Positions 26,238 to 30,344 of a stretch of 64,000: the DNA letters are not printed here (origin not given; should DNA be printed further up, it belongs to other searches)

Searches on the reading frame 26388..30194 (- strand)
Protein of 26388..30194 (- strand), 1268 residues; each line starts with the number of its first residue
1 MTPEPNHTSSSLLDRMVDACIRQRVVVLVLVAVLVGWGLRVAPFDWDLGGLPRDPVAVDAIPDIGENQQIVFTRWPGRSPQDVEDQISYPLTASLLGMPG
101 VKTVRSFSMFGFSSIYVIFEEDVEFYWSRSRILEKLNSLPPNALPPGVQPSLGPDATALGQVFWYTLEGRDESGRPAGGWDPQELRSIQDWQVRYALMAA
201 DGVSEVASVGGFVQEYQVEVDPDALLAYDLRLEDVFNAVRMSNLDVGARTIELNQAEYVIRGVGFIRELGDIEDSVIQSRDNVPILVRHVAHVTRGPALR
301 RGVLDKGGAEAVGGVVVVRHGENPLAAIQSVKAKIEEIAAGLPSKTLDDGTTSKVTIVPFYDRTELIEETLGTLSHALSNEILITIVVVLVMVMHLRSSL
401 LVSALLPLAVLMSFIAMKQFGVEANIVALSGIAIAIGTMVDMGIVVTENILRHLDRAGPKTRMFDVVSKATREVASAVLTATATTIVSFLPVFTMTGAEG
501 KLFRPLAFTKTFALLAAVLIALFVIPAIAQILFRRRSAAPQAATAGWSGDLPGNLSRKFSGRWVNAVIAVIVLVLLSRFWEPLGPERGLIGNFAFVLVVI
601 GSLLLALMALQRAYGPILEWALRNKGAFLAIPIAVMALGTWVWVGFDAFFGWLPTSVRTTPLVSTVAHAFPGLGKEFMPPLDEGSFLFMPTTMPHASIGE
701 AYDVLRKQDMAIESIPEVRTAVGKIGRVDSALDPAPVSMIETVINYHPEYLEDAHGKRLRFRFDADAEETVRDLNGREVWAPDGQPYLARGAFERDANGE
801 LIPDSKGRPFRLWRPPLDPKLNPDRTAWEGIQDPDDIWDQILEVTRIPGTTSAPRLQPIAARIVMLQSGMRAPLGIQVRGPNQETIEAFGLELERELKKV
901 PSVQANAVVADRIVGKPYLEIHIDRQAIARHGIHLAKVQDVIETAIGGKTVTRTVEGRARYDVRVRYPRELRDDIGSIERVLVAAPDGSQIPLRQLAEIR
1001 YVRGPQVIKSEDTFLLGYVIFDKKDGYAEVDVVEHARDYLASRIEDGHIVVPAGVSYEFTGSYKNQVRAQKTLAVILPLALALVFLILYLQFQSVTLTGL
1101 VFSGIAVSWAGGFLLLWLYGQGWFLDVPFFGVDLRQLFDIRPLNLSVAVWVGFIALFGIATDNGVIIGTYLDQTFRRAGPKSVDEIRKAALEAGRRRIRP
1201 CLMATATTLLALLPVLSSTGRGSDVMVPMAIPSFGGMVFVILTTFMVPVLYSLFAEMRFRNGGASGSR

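Call 51: search_protein_families(library=padloc, proteins=[window:26388-30194:-], max_evalue=0.001)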
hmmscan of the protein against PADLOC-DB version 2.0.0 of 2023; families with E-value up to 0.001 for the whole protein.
window:26388-30194:- (1268 aa): 0 families

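Call 52: search_protein_families(library=pfam, proteins=[window:26388-30194:-], max_evalue=0.00001)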
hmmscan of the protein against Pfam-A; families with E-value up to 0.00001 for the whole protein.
window:26388-30194:- (1268 aa): 2 families
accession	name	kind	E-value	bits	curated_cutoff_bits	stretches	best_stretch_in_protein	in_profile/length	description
PF00873.25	ACR_tran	-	3.5e-174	581.6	28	2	17-559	2-516/1021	AcrB/AcrD/AcrF family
PF03176.21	MMPL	-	1.3e-06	28.1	20.5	1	382-546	149-316/333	MMPL family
